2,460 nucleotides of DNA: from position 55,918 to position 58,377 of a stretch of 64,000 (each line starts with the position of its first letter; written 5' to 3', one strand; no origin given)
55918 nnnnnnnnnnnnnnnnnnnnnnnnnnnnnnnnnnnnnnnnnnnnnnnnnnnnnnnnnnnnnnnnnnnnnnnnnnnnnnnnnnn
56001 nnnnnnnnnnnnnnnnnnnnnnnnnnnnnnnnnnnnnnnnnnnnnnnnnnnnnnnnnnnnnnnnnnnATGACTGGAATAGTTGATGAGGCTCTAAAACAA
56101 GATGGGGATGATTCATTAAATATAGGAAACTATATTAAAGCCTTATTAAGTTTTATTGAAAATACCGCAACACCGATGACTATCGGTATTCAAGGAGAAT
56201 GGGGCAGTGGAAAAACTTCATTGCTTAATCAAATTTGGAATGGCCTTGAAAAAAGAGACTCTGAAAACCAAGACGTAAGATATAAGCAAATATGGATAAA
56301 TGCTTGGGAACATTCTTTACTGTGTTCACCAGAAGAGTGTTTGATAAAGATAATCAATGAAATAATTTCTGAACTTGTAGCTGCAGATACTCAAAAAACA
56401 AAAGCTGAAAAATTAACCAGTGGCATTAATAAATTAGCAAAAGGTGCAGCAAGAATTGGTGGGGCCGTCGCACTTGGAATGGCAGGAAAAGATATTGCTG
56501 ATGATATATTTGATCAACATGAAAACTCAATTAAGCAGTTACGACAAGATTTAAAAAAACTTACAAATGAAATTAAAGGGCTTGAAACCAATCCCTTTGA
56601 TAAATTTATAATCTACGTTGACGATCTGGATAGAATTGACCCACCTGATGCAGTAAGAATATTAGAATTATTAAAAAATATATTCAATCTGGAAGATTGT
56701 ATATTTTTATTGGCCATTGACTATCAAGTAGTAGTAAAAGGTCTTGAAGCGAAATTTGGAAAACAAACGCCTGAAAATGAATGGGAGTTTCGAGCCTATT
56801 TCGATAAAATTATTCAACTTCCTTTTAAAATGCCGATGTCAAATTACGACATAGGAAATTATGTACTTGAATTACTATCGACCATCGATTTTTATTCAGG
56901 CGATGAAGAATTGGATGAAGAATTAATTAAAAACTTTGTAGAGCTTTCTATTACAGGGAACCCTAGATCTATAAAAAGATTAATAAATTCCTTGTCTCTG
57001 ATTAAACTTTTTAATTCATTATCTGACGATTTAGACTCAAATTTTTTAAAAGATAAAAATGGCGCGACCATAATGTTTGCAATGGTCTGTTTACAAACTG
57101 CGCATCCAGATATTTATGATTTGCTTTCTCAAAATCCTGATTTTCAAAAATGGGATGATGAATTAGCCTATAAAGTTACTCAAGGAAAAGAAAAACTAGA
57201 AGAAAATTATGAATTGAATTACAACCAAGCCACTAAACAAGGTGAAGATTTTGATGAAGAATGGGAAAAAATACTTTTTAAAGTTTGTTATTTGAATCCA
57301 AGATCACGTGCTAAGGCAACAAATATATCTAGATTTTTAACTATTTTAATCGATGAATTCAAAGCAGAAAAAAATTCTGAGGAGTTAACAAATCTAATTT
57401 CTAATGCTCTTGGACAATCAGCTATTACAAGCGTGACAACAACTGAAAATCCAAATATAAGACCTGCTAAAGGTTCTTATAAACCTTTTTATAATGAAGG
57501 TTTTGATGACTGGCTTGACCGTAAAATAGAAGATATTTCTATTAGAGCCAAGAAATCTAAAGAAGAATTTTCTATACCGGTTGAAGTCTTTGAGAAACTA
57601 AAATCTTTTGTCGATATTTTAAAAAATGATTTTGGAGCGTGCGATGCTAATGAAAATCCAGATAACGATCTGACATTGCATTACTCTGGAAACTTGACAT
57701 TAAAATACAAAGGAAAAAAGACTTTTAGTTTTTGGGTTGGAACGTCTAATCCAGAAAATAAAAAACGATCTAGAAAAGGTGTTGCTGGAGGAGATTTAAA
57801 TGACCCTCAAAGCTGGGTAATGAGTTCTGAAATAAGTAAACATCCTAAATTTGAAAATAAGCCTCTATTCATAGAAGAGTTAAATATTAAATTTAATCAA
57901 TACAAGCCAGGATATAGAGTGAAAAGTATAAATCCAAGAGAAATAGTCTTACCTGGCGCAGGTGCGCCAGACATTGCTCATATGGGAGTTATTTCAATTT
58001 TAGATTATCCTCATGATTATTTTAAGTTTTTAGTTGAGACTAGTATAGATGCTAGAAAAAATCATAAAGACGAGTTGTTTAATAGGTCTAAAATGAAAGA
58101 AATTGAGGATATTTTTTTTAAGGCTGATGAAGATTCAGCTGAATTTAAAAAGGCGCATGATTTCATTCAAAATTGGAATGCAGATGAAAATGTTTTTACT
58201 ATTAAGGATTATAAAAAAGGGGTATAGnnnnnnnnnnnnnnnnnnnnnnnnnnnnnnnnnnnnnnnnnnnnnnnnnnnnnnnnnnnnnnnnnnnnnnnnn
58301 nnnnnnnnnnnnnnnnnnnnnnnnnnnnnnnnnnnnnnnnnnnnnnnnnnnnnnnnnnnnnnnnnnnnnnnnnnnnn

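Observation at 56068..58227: KAP NTPase lacking the usual membrane insert and carrying a ~270-aa unassigned C-terminal domain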

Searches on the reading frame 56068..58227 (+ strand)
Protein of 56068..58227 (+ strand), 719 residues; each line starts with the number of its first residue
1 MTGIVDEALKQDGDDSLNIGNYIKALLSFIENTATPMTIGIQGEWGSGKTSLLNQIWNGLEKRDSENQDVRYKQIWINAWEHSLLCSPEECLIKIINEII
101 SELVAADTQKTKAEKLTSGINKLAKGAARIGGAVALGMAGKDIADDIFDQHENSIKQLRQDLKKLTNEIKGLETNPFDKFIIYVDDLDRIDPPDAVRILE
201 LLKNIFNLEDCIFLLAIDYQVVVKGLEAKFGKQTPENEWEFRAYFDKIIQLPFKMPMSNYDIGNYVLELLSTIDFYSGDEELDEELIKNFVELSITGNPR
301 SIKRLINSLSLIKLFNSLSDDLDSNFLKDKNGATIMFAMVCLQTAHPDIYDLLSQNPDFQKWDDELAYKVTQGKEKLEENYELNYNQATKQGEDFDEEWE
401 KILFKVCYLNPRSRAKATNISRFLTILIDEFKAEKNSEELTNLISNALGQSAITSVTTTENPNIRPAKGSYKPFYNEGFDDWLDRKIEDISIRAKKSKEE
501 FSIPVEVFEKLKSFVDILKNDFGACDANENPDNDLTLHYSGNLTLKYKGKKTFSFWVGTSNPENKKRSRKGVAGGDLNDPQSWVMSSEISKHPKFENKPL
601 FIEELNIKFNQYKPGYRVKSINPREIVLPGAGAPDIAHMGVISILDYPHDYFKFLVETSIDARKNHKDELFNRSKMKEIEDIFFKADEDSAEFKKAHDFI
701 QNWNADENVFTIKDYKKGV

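Call 3: search_protein_families(library=pfam, proteins=[window:56068-58227:+], max_evalue=1)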
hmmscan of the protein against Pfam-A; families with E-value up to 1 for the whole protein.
window:56068-58227:+ (719 aa): 14 families
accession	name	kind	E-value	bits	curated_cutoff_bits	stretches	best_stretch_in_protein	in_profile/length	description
PF07693.20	KAP_NTPase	-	2.3e-36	126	20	1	21-312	3-289/293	KAP family P-loop domain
PF13191.12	AAA_16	-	2.1e-05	25.5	32.6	1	23-202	9-156/167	AAA ATPase domain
PF13401.12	AAA_22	-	0.00011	23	27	1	41-211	10-116/130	AAA domain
PF01637.24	ATPase_2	-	0.0013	19.1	33.2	1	23-194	8-126/225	ATPase domain predominantly from Archaea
PF24883.2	NPHP3_N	-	0.0015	19.2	24.8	0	142-208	85-152/164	Nephrocystin 3, N-terminal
PF20720.3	nSTAND3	-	0.017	15.2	27.2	1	41-125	22-100/155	Novel STAND NTPase 3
PF12329.13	TMF_DNA_bd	-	0.019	15.4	35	1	150-173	30-53/74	TATA element modulatory factor 1 DNA binding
PF05729.18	NACHT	-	0.019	15.2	26.7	1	38-71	2-35/167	NACHT domain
PF13245.12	AAA_19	-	0.021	15.5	25.1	1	33-203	8-115/134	AAA domain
PF25199.1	nSTAND_NTPase5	-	0.039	14.2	34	0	30-58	32-63/145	Novel STAND NTPase 5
PF00931.28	NB-ARC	-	0.042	13.5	23.5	1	33-115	15-88/248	NB-ARC domain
PF02492.25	cobW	-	0.14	12.2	20.7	1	38-63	2-25/180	CobW/HypB/UreG, nucleotide-binding domain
PF17822.6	ARMH2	-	0.16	12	25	1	406-444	128-165/229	Armadillo-like helical domain-containing protein 2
PF00005.33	ABC_tran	-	0.19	12.8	25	1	38-64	13-38/137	ABC transporter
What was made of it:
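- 56068..58227 (+): KAP-family NTPase gene, 719 aa, intact. Pfam KAP_NTPase E=2.3e-36 (call 3).
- On KAP P-loop NTPase family (Pfam PF07693): 126 bits against a cutoff of 20, E=2.3e-36, aa 21-312 on profile 3-289 of 293 (call 3).
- Checked: Pfam KAP_NTPase PF07693 scores E=2.3e-36, 126 bits against a cutoff of 20, with aa 21-312 aligned to profile positions 3-289 of 293 (call 3), far beyond chance.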

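Call 4: search_protein_families(library=padloc, proteins=[window:56068-58227:+], max_evalue=1)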
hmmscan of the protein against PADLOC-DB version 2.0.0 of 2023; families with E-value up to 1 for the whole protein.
window:56068-58227:+ (719 aa): 9 families
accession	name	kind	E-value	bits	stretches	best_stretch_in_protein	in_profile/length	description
PDLC02361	PifA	-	1.4e-33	114.4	1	6-312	8-316/720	PifA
PDLC04959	PDC-S20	-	6.3e-28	96.5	1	15-387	19-390/464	-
PDLC04958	PDC-S20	-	5.1e-24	83.4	1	15-315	4-313/458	-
PDLC02209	QatA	-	5.8e-23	79.4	3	24-156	20-150/646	-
PDLC04957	PDC-S20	-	5.2e-19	67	1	15-356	6-351/446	-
PDLC04956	PDC-S20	-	3.8e-18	64.1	1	34-350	33-353/450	-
PDLC02210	QatA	-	1.2e-17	61.6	2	14-170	9-165/593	-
PDLC04140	mad8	-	0.011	13.3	1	32-102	23-68/314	mads_8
PDLC00268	PtuA1|PtuA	-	0.019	12.4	1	41-81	30-72/411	AAA ATPase domain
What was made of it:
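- On PifA: The PADLOC PifA hit covers profile positions 8-316 of 720 only (call 4).
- Closest known: PifA. Same: It is also the best PADLOC hit (E=1.4e-33) over aa 6-312 (call 4).
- Closest known: PifA. Different: Only positions 8-316 of the 720-position PifA profile align, and the C-terminal ~400 positions do not (call 4).
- Best defence-library similarities are PifA (1.4e-33), PDC-S20 (6e-28) and QatA (6e-23), all over the N-terminal part only (call 4).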

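Call 5: search_protein_families(library=ncbifam, proteins=[window:56068-58227:+], max_evalue=1)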
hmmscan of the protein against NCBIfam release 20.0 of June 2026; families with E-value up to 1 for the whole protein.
window:56068-58227:+ (719 aa): 4 families
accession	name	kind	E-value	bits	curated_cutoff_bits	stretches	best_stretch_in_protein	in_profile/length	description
NF041923.1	QatA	equivalog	4.1e-27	95.1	600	3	23-164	19-158/628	Qat anti-phage system ATPase QatA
TIGR02928.1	TIGR02928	subfamily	0.002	17.1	181.3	1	21-99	26-99/366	orc1/cdc6 family replication initiation protein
NF052250.1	PA0061_lipo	subfamily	0.15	12.2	55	1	350-408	38-95/136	PA0061/PA0062 family lipoprotein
TIGR04527.1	mycoplas_twoTM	subfamily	0.87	9.2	125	1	96-195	70-145/248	MG_279/MG_280 family protein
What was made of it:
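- On QatABCD (QatA): NCBIfam QatA scores 95 bits against a cutoff of 600 (call 5).
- Closest known: QatA of QatABCD, and the PADLOC candidate PDC-S20. Same: They share the KAP-type NTPase domain: QatA E=4e-27 (NCBIfam), PDC-S20 E=6e-28 covering aa 15-387 (calls 4, 5).
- No complete known defence system is matched: PADLOC and NCBIfam hits are partial, and QatA scores 95 bits against a cutoff of 600 (calls 4, 5).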

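Call 7: search_solved_structures(query=window:56068-58227:+, max_evalue=1)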
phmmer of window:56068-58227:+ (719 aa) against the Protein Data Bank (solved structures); distinct sequences matched with E-value up to 1: 2.
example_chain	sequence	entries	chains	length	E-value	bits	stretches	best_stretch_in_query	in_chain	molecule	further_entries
1q0p_A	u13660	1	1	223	0.19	13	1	7-85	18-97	Complement factor B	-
8uin_J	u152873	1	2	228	0.33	12.2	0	7-85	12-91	Complement factor B Bb fragment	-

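Call 8: search_protein_families(library=phrogs, proteins=[window:56068-58227:+], max_evalue=1)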
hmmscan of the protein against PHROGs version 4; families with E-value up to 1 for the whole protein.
window:56068-58227:+ (719 aa): 4 families
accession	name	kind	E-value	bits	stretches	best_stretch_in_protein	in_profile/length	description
phrog_8614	-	unknown function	1.1e-24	88.3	2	143-260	167-278/489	-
phrog_4740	-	unknown function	0.0016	18.4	1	24-348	8-307/627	-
phrog_800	-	head and packaging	0.075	12.6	1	20-63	17-59/511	terminase small subunit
phrog_1499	-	unknown function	0.49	10.6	1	40-69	29-59/427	-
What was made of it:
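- Tried and rejected: The only hit is a PHROG of unknown function (phrog_8614, E=1e-24; call 8).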

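Call 9: find_homologous_proteins(query=window:56068-58227:+, max_evalue=0.001)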
Query window:56068-58227:+ (719 aa): 4231 proteins with E <= 0.001 among 8000 candidates; the best 120 are listed.
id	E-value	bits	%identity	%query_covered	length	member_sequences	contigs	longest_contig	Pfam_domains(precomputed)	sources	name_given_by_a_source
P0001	0.0e+0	1623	99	100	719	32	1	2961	PF07693.21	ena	-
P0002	0.0e+0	1162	72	100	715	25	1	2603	PF07693.21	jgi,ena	-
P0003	5.6e-277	939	62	99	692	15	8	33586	PF07693.21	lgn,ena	-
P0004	5.3e-247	840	67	85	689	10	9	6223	PF07693.21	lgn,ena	-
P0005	8.1e-246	836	57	99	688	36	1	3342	PF07693.21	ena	-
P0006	6.0e-240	816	56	98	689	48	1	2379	PF07693.21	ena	-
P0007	7.4e-240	816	55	97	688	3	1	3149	PF07693.21,PF13191.13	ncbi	-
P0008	1.3e-238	812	56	98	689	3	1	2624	PF07693.21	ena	-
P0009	2.0e-232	791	55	97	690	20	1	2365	PF07693.21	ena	-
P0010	1.4e-231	789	55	99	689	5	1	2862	PF07693.21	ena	-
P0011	1.8e-231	788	55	99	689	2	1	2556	PF07693.21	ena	-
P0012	3.3e-215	734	53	98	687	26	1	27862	PF07693.21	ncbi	-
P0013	4.7e-214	731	52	98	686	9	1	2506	PF07693.21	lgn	-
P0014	1.2e-212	726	51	99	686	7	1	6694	PF07693.21,PF13401.13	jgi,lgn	jgi:hypothetical protein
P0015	5.7e-212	724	52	98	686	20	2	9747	PF07693.21,PF13401.13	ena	-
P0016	7.0e-212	723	51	99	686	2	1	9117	PF07693.21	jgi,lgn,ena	-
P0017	1.1e-211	723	51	98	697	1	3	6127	PF07693.21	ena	-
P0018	4.4e-210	718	51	98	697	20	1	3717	PF07693.21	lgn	-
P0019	1.8e-209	716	50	98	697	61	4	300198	PF07693.21,PF13401.13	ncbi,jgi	jgi:hypothetical protein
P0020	7.4e-209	713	50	98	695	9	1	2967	PF07693.21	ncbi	-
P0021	3.9e-208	711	51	99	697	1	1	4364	PF07693.21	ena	-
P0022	4.6e-208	711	51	98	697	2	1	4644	PF07693.21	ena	-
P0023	5.6e-208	711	51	98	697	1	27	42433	PF07693.21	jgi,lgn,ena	-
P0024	5.6e-208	711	51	98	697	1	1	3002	PF07693.21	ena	-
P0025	6.9e-208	710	50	98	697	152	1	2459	PF07693.21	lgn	-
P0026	7.0e-208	710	51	98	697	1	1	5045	PF07693.21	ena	-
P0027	9.1e-208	710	51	98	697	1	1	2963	PF07693.21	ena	-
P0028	1.5e-207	709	51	98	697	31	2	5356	PF07693.21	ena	-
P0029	2.1e-207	709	51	99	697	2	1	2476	PF07693.21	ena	-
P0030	7.3e-207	707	50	98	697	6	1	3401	PF07693.21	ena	-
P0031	1.0e-206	706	51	98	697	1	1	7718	PF07693.21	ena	-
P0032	1.0e-206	706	51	98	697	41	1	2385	PF07693.21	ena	-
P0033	1.6e-206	706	50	99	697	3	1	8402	PF07693.21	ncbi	-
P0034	3.9e-206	704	51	98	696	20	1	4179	PF07693.21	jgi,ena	-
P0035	6.9e-206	704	51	98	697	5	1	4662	PF07693.21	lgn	-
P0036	8.2e-206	703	50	98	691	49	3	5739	PF07693.21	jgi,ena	jgi:hypothetical protein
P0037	2.4e-205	702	50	98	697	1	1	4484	PF07693.21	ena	-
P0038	2.9e-205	702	51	98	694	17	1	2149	PF07693.21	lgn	-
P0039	4.7e-205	701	50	98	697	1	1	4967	PF07693.21,PF13401.13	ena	-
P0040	6.9e-205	700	50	99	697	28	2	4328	PF07693.21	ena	-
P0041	1.7e-204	699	49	98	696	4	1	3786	PF07693.21,PF13401.13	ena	-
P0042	4.5e-204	698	50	98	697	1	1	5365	PF07693.21,PF13401.13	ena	-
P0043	9.0e-204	697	50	98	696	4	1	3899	PF07693.21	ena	-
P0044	2.5e-203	695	51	98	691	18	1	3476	PF07693.21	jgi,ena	-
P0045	4.3e-203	694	49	98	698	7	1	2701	PF07693.21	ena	-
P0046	9.5e-203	693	49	98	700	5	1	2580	PF07693.21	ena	-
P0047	1.8e-202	692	49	99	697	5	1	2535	PF07693.21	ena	-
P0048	2.6e-202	692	49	98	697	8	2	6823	PF07693.21,PF13401.13,PF01637.25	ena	-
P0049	5.3e-202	691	49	98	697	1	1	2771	PF07693.21,PF13401.13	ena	-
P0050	5.7e-202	691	49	98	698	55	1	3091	PF07693.21,PF13401.13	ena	-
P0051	7.5e-202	690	49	98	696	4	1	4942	PF07693.21,PF13401.13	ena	-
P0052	1.1e-201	690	49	98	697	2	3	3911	PF07693.21,PF13401.13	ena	-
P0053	1.7e-201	689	48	98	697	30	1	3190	PF07693.21,PF01637.25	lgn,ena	-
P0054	3.8e-201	688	50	98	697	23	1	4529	PF07693.21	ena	-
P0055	8.0e-201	687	48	98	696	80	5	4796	PF07693.21,PF13401.13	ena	-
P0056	1.1e-200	686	48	98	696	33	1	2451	PF07693.21,PF01637.25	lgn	-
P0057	1.4e-200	686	48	98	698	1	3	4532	PF07693.21,PF13401.13,PF01637.25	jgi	jgi:hypothetical protein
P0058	1.4e-200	686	48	98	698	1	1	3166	PF07693.21,PF13401.13,PF01637.25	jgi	jgi:hypothetical protein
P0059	1.4e-200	686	48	98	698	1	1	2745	PF07693.21,PF13401.13,PF01637.25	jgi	jgi:hypothetical protein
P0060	2.2e-200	685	49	98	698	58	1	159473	PF07693.21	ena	-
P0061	3.2e-200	685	49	98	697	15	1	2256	PF07693.21,PF13401.13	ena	-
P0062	3.4e-200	685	48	98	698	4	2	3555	PF07693.21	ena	-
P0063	4.0e-200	685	48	98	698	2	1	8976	PF07693.21,PF13401.13,PF01637.25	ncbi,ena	-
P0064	1.3e-199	683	49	98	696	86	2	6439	PF07693.21,PF13401.13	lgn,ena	-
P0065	5.1e-199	681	48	98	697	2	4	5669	PF07693.21,PF13401.13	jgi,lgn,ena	-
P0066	9.8e-199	680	49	98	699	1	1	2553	PF07693.21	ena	-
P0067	1.9e-198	679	49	99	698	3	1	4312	PF07693.21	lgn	-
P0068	7.7e-198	677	49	99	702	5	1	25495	PF07693.21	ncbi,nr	ncbi:KAP family NTPase [Gammaproteobacteria bacterium]|nr:KAP family NTPase [Gammaproteobacteria bac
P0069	1.0e-197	677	48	98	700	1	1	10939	PF07693.21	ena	-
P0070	1.1e-197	677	49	98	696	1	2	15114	PF07693.21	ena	-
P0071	1.8e-197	676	53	85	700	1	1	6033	PF07693.21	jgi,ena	-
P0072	2.1e-197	676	49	98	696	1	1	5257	PF07693.21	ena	-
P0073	3.0e-197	675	49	98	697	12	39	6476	PF07693.21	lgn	-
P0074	8.4e-197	674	48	98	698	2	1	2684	PF07693.21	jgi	-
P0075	1.9e-196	672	48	98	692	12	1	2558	PF07693.21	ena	-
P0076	7.2e-196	671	49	98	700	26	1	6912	PF07693.21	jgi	-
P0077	9.9e-196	670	53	88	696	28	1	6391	PF07693.21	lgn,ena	-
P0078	9.8e-195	667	48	98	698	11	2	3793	PF07693.21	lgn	-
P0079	6.8e-194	664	48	98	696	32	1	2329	PF07693.21,PF13401.13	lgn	-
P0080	7.8e-193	661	49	98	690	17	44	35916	PF07693.21,PF13401.13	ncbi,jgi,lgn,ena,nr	ncbi:MAG TPA: hypothetical protein DCX14_12800 [Flavobacteriales bacterium]|jgi:hypothetical protein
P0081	2.7e-192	659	48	98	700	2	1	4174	PF07693.21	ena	-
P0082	7.6e-191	654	48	98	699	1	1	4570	PF07693.21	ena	-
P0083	1.8e-190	653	48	98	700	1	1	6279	PF07693.21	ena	-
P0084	1.8e-190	653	48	98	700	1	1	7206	PF07693.21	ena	-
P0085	1.8e-190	653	48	98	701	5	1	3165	PF07693.21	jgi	jgi:hypothetical protein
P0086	4.6e-190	651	48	98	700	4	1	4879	PF07693.21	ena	-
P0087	5.2e-190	651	47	99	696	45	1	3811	PF07693.21,PF01637.25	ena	-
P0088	1.1e-189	650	47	98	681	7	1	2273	PF07693.21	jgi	jgi:hypothetical protein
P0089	2.0e-187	643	47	97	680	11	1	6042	PF07693.21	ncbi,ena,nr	ncbi:MAG: P-loop NTPase fold protein [Candidatus Marinimicrobia bacterium]|nr:P-loop NTPase fold pro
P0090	2.2e-187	643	51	85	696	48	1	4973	PF07693.21,PF13401.13,PF01637.25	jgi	-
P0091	3.7e-187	642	53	77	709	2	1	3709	PF07693.21,PF13401.13,PF01637.25,PF13191.13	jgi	jgi:hypothetical protein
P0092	6.3e-187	641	45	98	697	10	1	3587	PF07693.21,PF13401.13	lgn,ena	-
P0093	6.0e-186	638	54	78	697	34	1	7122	PF07693.21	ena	-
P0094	9.2e-186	637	55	77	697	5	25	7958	PF07693.21,PF13401.13,PF01637.25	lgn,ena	-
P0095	1.2e-185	637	46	99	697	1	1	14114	PF07693.21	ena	-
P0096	1.5e-185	636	46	97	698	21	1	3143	PF07693.21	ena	-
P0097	2.7e-185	636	53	77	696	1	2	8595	PF07693.21,PF24883.3,PF13401.13,PF01637.25,PF13191.13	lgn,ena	-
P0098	3.0e-185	635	52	85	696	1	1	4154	PF07693.21,PF24883.3,PF13401.13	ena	-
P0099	3.1e-185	635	54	79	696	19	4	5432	PF07693.21,PF24883.3,PF13401.13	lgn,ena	-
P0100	3.4e-185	635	47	99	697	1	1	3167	PF07693.21,PF13401.13,PF01637.25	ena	-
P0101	3.4e-185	635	50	85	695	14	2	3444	PF07693.21,PF13401.13,PF01637.25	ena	-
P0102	3.5e-185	635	46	99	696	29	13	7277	PF07693.21,PF24883.3,PF13401.13,PF01637.25,PF13191.13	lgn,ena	-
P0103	9.7e-185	634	47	99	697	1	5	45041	PF07693.21,PF13401.13,PF01637.25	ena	-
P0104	1.1e-184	634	47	99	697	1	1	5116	PF07693.21,PF13401.13,PF01637.25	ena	-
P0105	1.2e-184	634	46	99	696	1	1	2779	PF07693.21,PF24883.3,PF13401.13,PF01637.25,PF13191.13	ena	-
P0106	1.2e-184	633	47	99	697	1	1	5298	PF07693.21,PF13401.13,PF01637.25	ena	-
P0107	1.5e-184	633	47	98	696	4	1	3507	PF07693.21,PF24883.3,PF13401.13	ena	-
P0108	1.5e-184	633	47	99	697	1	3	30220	PF07693.21,PF13401.13,PF01637.25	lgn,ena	-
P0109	1.7e-184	633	47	99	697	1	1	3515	PF07693.21,PF13401.13,PF01637.25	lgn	-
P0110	2.0e-184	633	47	99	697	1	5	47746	PF07693.21,PF13401.13,PF01637.25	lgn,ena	-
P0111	2.0e-184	633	47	99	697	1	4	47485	PF07693.21,PF13401.13,PF01637.25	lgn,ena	-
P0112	2.1e-184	633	47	99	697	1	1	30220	PF07693.21,PF13401.13,PF01637.25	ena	-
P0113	2.3e-184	633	47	99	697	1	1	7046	PF07693.21,PF13401.13,PF01637.25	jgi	-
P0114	2.4e-184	632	47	99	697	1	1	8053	PF07693.21,PF13401.13,PF01637.25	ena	-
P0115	2.7e-184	632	47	99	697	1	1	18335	PF07693.21,PF13401.13,PF01637.25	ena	-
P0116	2.7e-184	632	47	99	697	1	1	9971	PF07693.21,PF13401.13,PF01637.25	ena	-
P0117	3.4e-184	632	53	79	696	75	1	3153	PF07693.21,PF13401.13,PF01637.25,PF13191.13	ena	-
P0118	3.8e-184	632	47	99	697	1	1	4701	PF07693.21,PF13401.13,PF01637.25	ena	-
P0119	4.5e-184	632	47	99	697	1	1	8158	PF07693.21,PF13401.13,PF13191.13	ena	-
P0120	5.3e-184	631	47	99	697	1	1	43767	PF07693.21,PF13401.13,PF01637.25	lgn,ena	-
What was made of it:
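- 56068..58227 (+): More than 4000 homologues, the top 120 all full length at 680-720 aa (call 9).
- Hundreds of full-length relatives share 45-99% identity (call 9).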

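Call 18: find_encoding_contigs(protein=P0019, flank=8000, max_places=3)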
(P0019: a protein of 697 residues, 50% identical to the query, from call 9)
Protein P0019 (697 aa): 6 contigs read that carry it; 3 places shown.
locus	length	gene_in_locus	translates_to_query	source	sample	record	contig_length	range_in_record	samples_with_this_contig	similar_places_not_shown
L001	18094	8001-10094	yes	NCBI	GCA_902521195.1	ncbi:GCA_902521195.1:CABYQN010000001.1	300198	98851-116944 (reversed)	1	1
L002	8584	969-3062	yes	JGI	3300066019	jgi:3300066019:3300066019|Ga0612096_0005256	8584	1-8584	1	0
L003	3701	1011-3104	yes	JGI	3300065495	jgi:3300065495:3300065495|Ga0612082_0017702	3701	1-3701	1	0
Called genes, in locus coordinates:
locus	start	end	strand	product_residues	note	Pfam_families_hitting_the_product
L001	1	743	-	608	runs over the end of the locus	PF05960:DUF885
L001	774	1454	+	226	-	PF00378:ECH_1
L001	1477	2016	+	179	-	PF00583:Acetyltransf_1, PF13673:Acetyltransf_10 (weak), PF13508:Acetyltransf_7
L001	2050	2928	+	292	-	PF01027:Bax1-I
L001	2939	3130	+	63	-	-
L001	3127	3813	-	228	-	-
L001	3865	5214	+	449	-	PF01546:Peptidase_M20, PF07687:M20_dimer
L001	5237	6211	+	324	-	PF03060:NMO, PF01070:FMN_dh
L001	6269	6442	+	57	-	-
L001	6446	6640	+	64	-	-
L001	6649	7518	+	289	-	PF01488:Shikimate_DH (weak), PF02826:2-Hacid_dh_C (weak), PF03446:NAD_binding_2, PF03807:F420_oxidored, PF14833:NAD_binding_11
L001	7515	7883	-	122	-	-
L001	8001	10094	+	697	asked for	PF07693:KAP_NTPase, PF13401:AAA_22 (faint)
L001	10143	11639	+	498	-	PF11074:DUF2779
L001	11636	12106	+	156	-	-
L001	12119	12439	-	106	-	-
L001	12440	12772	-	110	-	PF21785:Bflower_2 (faint), PF21786:Bflower_3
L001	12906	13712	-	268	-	PF22945:LEM-3_GIY-YIG (weak)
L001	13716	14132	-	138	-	PF03819:MazG (weak)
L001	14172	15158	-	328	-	PF11397:GlcNAc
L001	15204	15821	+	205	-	PF13640:2OG-FeII_Oxy_3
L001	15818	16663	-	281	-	PF01418:HTH_6, PF01380:SIS, PF13580:SIS_2 (weak)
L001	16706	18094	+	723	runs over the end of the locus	PF00580:UvrD-helicase, PF13245:AAA_19, PF13604:AAA_30 (faint), PF01443:Viral_helicase1 (faint), PF13361:UvrD_C, PF13538:UvrD_C_2 (weak), PF21196:PcrA_UvrD_tudor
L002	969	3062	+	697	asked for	PF07693:KAP_NTPase, PF13401:AAA_22 (faint)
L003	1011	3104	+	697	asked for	PF07693:KAP_NTPase, PF13401:AAA_22 (faint)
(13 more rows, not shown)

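Call 19: find_encoding_contigs(protein=P0003, flank=8000, max_places=3)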
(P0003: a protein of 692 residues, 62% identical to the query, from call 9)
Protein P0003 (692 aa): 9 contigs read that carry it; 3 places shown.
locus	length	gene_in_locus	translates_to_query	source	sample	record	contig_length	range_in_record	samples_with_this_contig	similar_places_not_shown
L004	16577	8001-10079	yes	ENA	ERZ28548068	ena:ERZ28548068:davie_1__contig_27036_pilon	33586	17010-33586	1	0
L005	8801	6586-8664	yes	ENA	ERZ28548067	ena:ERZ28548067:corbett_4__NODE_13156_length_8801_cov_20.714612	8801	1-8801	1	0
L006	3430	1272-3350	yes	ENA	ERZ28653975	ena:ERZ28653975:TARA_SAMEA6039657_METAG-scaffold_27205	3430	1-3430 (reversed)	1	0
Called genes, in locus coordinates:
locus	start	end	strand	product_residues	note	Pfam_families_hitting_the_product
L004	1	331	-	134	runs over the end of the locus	PF02463:SMC_N (weak), PF13175:AAA_15 (weak), PF13476:AAA_23, PF13514:AAA_27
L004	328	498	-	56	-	-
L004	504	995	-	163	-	PF00271:Helicase_C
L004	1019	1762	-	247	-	PF00176:SNF2-rel_dom, PF00270:DEAD, PF04851:ResIII, PF18766:SWI2_SNF2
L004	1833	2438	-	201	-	-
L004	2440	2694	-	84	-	-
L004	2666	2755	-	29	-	-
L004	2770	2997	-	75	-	PF02646:RmuC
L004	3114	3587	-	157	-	PF02646:RmuC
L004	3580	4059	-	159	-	-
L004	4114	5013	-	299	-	PF13280:WYL, PF25583:WCX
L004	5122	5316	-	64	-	-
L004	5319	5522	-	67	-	-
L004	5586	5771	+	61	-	-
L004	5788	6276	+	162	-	PF03767:Acid_phosphat_B (weak)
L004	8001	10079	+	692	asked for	PF07693:KAP_NTPase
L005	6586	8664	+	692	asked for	PF07693:KAP_NTPase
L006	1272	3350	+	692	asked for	PF07693:KAP_NTPase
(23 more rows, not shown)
